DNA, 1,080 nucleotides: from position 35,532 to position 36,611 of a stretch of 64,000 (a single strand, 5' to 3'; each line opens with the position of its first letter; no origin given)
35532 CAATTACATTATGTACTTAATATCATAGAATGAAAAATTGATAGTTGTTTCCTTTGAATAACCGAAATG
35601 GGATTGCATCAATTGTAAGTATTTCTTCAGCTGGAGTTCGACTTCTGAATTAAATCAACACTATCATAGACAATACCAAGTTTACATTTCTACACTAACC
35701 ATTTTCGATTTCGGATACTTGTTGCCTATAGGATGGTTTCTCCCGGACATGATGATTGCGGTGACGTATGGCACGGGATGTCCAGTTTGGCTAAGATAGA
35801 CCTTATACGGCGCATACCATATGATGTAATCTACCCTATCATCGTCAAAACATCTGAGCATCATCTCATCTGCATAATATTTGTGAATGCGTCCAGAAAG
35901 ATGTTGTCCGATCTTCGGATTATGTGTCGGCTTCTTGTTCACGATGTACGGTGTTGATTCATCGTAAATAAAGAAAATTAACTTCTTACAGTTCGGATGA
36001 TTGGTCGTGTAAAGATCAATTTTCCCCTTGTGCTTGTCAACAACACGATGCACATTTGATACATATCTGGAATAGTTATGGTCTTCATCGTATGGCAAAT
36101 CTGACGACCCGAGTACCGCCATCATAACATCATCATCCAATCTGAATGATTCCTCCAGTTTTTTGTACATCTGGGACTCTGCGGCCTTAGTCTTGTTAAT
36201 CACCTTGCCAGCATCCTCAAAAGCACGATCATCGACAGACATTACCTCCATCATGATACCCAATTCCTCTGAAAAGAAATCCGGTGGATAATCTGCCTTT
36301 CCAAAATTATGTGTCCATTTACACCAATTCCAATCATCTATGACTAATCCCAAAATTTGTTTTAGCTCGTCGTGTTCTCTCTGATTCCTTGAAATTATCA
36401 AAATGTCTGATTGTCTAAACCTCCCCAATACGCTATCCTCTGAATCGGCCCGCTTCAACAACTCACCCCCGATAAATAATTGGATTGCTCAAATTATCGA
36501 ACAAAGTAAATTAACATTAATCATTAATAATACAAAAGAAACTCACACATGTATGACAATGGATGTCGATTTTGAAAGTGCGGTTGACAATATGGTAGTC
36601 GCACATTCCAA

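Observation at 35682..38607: Orphan gene plus GHKL-ATPase/PD-(D/E)xK-nuclease fusion in an AT-rich insert: candidate uncharacterised defence module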

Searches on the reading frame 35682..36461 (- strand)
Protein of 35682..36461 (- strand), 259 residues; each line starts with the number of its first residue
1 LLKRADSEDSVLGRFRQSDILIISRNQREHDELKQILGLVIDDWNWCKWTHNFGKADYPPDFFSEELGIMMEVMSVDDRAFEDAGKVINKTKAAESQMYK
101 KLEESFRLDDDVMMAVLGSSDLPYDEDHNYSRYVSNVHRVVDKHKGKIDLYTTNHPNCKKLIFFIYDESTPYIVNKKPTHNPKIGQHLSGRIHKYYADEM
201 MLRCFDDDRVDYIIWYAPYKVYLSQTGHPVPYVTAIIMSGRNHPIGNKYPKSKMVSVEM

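Call 6: search_protein_families(library=pfam, proteins=[window:35682-36461:-], max_evalue=0.01)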
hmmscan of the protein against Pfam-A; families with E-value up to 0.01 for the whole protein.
window:35682-36461:- (259 aa): 1 family
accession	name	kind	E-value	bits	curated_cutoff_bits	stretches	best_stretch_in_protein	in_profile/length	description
PF18742.7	DpnII-MboI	-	4.7e-05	23.4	27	1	139-170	92-122/150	REase_DpnII-MboI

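Call 7: search_protein_families(library=padloc, proteins=[window:35682-36461:-], max_evalue=0.01)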
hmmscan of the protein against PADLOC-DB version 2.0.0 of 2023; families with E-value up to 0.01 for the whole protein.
window:35682-36461:- (259 aa): 1 family
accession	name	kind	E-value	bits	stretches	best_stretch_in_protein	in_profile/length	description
PDLC03514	REase_II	-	0.0029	14.9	1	15-82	233-300/386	Type II restriction enzyme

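Call 8: search_protein_families(library=ncbifam, proteins=[window:35682-36461:-], max_evalue=1)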
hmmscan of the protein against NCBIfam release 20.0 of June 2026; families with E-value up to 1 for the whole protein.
window:35682-36461:- (259 aa): 0 families

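Call 9: search_protein_families(library=pfam, proteins=[window:35682-36461:-], max_evalue=10)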
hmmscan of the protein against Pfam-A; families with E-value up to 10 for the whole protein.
window:35682-36461:- (259 aa): 1 family
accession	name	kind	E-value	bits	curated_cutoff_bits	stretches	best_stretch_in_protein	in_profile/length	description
PF18742.7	DpnII-MboI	-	4.7e-05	23.4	27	1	139-170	92-122/150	REase_DpnII-MboI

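Call 11: search_solved_structures(query=window:35682-36461:-, max_evalue=10)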
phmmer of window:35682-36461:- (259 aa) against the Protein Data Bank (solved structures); distinct sequences matched with E-value up to 10: 0.

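Call 41: find_homologous_proteins(query=window:35682-36461:-, max_evalue=0.01)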
Query window:35682-36461:- (259 aa): 24 proteins with E <= 0.01 among 180 candidates.
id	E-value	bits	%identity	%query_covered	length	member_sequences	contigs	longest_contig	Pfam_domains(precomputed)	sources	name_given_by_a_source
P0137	1.4e-175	600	100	100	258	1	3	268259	-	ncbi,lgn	-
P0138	1.3e-96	341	58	100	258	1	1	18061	-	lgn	-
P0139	1.0e-56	211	41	100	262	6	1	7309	-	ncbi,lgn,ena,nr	ncbi:MAG: hypothetical protein RBR71_13605 [Gudongella sp.]|nr:hypothetical protein [Gudongella sp.]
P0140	3.5e-42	163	38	97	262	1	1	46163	-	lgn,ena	-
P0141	7.6e-40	155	37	88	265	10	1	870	-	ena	-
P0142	2.0e-39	154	39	82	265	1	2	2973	-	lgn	-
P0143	1.7e-38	151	39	82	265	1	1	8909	-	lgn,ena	-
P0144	4.5e-38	150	39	82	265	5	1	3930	-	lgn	-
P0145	1.1e-37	148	38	86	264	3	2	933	-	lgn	-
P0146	5.6e-37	146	35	98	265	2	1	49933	-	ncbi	-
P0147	1.4e-36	145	41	75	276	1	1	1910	-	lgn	-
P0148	1.5e-36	145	38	82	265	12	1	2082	-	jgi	jgi:hypothetical protein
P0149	1.6e-36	144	39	82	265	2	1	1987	-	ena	-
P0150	2.4e-36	144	41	71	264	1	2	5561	-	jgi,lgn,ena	-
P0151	2.9e-35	140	38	88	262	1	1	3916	-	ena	-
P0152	3.3e-35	140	36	98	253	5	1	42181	PF18742.8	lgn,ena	-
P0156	3.3e-32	130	37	93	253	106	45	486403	-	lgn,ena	-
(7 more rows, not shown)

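Call 42: find_encoding_contigs(protein=P0138, flank=6000, max_places=2)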
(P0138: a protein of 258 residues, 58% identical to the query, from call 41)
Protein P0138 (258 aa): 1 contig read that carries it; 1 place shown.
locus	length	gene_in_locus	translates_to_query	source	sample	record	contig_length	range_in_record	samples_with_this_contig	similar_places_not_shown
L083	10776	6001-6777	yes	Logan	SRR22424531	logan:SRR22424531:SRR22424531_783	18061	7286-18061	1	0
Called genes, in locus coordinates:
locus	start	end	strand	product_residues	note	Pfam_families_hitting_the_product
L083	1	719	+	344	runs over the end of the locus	PF08240:ADH_N, PF16912:Glu_dehyd_C (faint), PF00107:ADH_zinc_N, PF13602:ADH_zinc_N_2 (weak)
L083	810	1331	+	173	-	PF00578:AhpC-TSA, PF08534:Redoxin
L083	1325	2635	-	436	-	PF22515:DUF6996, PF22518:DUF6997, PF23871:DUF7226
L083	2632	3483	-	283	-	PF02086:MethyltransfD12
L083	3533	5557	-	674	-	PF03235:GmrSD_N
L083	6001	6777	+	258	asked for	-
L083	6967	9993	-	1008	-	PF04313:HSDR_N, PF00270:DEAD, PF04851:ResIII, PF18766:SWI2_SNF2, PF22679:T1R_D3-like, PF12008:EcoR124_C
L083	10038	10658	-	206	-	PF01420:Methylase_S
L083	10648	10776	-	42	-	?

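Call 43: find_encoding_contigs(protein=P0140, flank=6000, max_places=2)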
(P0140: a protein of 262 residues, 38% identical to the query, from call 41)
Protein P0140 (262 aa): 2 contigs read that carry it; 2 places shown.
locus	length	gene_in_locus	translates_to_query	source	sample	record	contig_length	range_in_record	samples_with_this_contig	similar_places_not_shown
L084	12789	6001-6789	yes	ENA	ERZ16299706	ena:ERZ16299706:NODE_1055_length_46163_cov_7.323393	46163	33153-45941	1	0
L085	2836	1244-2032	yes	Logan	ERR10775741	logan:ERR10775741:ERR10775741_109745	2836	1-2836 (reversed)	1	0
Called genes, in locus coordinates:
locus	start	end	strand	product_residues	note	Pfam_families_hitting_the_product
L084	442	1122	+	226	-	-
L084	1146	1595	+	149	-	-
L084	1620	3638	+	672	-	PF09471:Peptidase_M64, PF13306:LRR_5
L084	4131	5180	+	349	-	-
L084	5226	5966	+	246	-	-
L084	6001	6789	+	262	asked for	-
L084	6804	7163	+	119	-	-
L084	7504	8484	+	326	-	PF13280:WYL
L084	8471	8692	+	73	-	PF24749:DUF7695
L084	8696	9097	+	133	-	-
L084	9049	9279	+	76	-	-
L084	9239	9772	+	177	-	-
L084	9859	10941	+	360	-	PF02086:MethyltransfD12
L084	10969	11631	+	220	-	PF02976:MutH (weak)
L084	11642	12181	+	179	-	-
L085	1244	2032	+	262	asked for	-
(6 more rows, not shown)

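Call 44: find_encoding_contigs(protein=P0156, flank=6000, max_places=3)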
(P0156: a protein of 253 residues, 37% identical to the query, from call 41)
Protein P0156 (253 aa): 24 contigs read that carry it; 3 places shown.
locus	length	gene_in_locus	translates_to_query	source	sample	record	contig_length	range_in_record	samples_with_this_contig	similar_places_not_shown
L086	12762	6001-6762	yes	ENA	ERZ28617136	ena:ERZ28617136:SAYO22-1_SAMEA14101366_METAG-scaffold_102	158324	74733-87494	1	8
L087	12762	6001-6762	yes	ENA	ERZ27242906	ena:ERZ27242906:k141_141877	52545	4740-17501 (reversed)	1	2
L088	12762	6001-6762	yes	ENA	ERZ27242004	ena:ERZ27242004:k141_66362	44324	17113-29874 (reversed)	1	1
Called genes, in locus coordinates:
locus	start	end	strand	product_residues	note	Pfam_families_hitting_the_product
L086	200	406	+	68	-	PF12728:HTH_17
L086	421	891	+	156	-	PF09681:Phage_rep_org_N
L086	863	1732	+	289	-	PF00004:AAA (faint), PF01695:IstB_IS21, PF00308:Bac_DnaA, PF20720:nSTAND3 (weak)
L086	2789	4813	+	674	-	PF12161:HsdM_N, PF02384:N6_Mtase, PF01170:UPF0020 (weak), PF05175:MTS (faint), PF07669:Eco57I (faint)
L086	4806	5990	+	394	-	PF01420:Methylase_S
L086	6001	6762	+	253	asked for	-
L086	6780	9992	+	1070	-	PF04313:HSDR_N, PF00270:DEAD (faint), PF04851:ResIII, PF18766:SWI2_SNF2, PF22679:T1R_D3-like, PF11867:T1RH-like_C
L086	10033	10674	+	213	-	-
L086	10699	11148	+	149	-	-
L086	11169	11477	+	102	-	-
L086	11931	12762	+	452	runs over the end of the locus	PF02463:SMC_N (faint), PF13304:AAA_21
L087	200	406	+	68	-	PF12728:HTH_17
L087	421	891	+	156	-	PF09681:Phage_rep_org_N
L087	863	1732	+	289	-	PF01695:IstB_IS21, PF00308:Bac_DnaA, PF20720:nSTAND3 (weak), PF00004:AAA (weak)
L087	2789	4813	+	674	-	PF12161:HsdM_N, PF02384:N6_Mtase, PF01170:UPF0020 (weak), PF05175:MTS (faint), PF07669:Eco57I (faint)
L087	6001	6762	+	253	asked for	-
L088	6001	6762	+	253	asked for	-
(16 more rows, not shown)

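Call 46: search_protein_families(library=pfam, alignment_id=A3, max_evalue=0.1)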
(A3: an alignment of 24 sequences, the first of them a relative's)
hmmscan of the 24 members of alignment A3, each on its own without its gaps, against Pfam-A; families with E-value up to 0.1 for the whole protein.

A. member 1, P0137 (258 aa): 1 family
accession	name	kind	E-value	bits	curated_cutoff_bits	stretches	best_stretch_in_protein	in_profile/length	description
PF18742.7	DpnII-MboI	-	4.6e-05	23.4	27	1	138-169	92-122/150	REase_DpnII-MboI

B. families by the number of members that match (of 24 scanned): 10 families
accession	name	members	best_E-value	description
PF18742.7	DpnII-MboI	10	1.2e-05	REase_DpnII-MboI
PF03959.19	FSH1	3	0.012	Serine hydrolase (FSH1)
PF03637.22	Mob1_phocein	2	0.0087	Mob1/phocein family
PF13590.11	DUF4136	1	0.0049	Domain of unknown function (DUF4136)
PF11155.13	DUF2935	1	0.014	Domain of unknown function (DUF2935)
PF11046.13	HycA_repressor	1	0.068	Transcriptional repressor of hyc and hyp operons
PF11763.13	DIPSY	1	0.068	Cell-wall adhesin ligand-binding C-terminal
PF04811.21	Sec23_trunk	1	0.081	Sec23/Sec24 trunk domain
PF06115.17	DUF956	1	0.085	Domain of unknown function (DUF956)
PF16937.10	T3SS_HrpK1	1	0.1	Type III secretion system translocator protein, HrpF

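Call 47: search_solved_structures(query=A3, max_evalue=10)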
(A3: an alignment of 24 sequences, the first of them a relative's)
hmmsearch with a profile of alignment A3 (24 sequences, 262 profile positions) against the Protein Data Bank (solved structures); distinct sequences matched with E-value up to 10: 1.
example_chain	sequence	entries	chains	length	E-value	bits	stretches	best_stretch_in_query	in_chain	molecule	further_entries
8wt5_A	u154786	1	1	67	0.86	11.9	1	193-225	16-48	Protein J5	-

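Call 61: search_protein_representatives(alignment_id=A3)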
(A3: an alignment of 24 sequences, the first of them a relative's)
Query: 24 sequences, 262 profile positions. Proteins with E-value up to 0.001 (for the whole library): 490; up to 1e-10: 376; up to 1e-30: 210. The best 150 are listed.
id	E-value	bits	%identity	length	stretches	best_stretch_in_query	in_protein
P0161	2.8e-99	347.9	-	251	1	2-262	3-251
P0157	7.5e-97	339.9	-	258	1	1-262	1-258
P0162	2.0e-95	335.2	-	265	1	2-262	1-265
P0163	6.8e-95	333.5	-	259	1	1-261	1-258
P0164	4.7e-94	330.8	-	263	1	1-262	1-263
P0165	1.1e-92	326.3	-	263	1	1-261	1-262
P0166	2.3e-92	325.2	-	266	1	1-262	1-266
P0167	1.3e-91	322.8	-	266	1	1-261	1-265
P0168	2.3e-90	318.7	-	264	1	1-262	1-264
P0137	1.3e-89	316.2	-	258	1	1-262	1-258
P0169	1.6e-89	315.9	-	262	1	1-261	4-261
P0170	2.4e-89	315.3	-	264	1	1-262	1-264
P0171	3.0e-89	315.0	-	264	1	1-261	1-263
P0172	4.2e-89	314.5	-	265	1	1-262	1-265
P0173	7.5e-87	307.2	-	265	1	1-261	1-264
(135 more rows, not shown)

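Call 66: find_related_loci(query=A3, collection=metagenome_contigs, flank=8000)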
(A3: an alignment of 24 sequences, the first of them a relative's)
Query A3 (258 aa) in metagenome_contigs; peptide patterns used: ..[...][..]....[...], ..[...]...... (x = any residue, [..] = any of these).
214 stretches matched a pattern; 154 encode a relative of the query (tblastn E <= 1e-3); the best 80 are kept; 80 distinct loci.
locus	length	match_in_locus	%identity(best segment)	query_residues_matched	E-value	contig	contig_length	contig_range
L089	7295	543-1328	41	1-258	1e-59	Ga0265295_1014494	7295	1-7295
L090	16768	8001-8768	37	5-258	2e-48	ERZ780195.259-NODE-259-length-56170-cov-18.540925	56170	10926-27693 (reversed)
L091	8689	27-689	40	1-220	9e-48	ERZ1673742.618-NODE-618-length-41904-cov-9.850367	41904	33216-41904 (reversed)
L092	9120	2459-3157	38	28-258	1e-47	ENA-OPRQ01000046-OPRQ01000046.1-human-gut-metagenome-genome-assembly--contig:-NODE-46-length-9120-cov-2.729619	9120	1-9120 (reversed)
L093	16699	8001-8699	37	28-258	1e-46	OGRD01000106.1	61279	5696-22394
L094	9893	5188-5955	35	5-258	1e-46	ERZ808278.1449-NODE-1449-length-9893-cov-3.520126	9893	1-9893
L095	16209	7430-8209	35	1-258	3e-46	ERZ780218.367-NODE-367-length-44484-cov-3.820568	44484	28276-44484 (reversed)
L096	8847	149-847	37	28-258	7e-46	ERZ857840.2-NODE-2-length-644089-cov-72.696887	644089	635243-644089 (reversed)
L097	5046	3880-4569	37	31-258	1e-45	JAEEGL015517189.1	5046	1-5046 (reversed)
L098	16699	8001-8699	36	28-258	2e-44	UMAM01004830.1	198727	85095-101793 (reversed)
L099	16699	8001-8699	37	28-258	1e-44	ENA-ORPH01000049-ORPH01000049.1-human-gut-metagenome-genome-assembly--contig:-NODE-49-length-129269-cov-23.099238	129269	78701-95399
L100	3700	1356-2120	36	1-257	8e-44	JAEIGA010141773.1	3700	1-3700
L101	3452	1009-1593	40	28-220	2e-43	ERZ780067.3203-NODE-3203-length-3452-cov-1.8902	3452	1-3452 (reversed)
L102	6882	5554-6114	40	35-219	3e-43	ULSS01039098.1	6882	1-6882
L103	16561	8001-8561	40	35-219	4e-43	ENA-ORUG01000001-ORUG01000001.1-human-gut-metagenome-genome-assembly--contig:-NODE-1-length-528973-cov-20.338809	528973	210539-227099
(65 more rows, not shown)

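Call 82: search_protein_families(library=pfam, alignment_id=A4, max_evalue=0.01)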
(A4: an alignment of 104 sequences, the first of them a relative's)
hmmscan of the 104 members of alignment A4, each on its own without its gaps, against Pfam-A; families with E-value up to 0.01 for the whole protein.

A. member 1, P0137 (258 aa): 1 family
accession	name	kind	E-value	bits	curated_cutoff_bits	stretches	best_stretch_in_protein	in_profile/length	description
PF18742.7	DpnII-MboI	-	4.6e-05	23.4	27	1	138-169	92-122/150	REase_DpnII-MboI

B. families by the number of members that match (of 104 scanned): 10 families
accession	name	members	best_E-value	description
PF18742.7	DpnII-MboI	7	4.6e-05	REase_DpnII-MboI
PF13958.12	ToxN_toxin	1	0.00048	Toxin ToxN, type III toxin-antitoxin system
PF11046.13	HycA_repressor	1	0.0012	Transcriptional repressor of hyc and hyp operons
PF00621.25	RhoGEF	1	0.0012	RhoGEF domain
PF04947.19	Pox_VLTF3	1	0.0026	Poxvirus Late Transcription Factor VLTF3 like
PF18502.6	Mrpl_C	1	0.0047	54S ribosomal protein L8 C-terminal domain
PF04724.18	Glyco_transf_17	1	0.0062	Glycosyltransferase family 17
PF01118.30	Semialdhyde_dh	1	0.0067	Semialdehyde dehydrogenase, NAD binding domain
PF15016.13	C5orf34_C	1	0.0074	C5orf34 C-terminal domain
PF11074.14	DUF2779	1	0.0095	Domain of unknown function(DUF2779)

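Call 83: search_solved_structures(query=A4, max_evalue=10, show_alignments=1)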
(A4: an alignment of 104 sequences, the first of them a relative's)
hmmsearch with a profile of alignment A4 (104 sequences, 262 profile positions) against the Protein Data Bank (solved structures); distinct sequences matched with E-value up to 10: 1.
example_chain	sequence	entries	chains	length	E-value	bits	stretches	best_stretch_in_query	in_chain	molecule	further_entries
2juc_A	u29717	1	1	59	0.39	13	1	36-66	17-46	Pre-mRNA-splicing factor URN1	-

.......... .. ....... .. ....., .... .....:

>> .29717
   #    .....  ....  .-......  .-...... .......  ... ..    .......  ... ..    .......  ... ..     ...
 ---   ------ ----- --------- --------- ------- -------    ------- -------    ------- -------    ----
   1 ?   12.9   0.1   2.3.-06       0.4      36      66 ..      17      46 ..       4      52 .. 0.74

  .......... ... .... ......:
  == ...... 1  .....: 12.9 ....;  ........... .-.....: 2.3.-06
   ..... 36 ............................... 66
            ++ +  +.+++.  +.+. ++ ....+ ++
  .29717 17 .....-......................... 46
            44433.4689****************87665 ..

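Call 84: search_protein_families(library=phrogs, proteins=[window:35682-36458:-], max_evalue=0.01)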
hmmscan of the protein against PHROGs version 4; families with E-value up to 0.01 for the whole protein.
window:35682-36458:- (258 aa): 0 families

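Call 85: search_protein_families(library=padloc, alignment_id=A4, max_evalue=0.01)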
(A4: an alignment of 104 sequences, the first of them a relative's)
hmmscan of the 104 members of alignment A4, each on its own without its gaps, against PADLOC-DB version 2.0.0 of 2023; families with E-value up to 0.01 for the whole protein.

A. member 1, P0137 (258 aa): 1 family
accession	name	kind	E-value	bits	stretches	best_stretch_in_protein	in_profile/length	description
PDLC03514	REase_II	-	0.0029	14.9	1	14-81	233-300/386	Type II restriction enzyme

B. families by the number of members that match (of 104 scanned): 3 families
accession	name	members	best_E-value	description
PDLC04364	PDC-M04B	1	3.3e-06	-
PDLC03514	REase_II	1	0.0029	Type II restriction enzyme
PDLC00168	HamA1|HamA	1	0.01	DUF1837 domain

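Call 86: search_dna_similar(query=P0156, collection=plasmids, mode=protein, max_rows=10)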
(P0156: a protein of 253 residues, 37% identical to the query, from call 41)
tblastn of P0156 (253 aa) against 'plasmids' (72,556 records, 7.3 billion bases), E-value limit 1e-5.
No match.
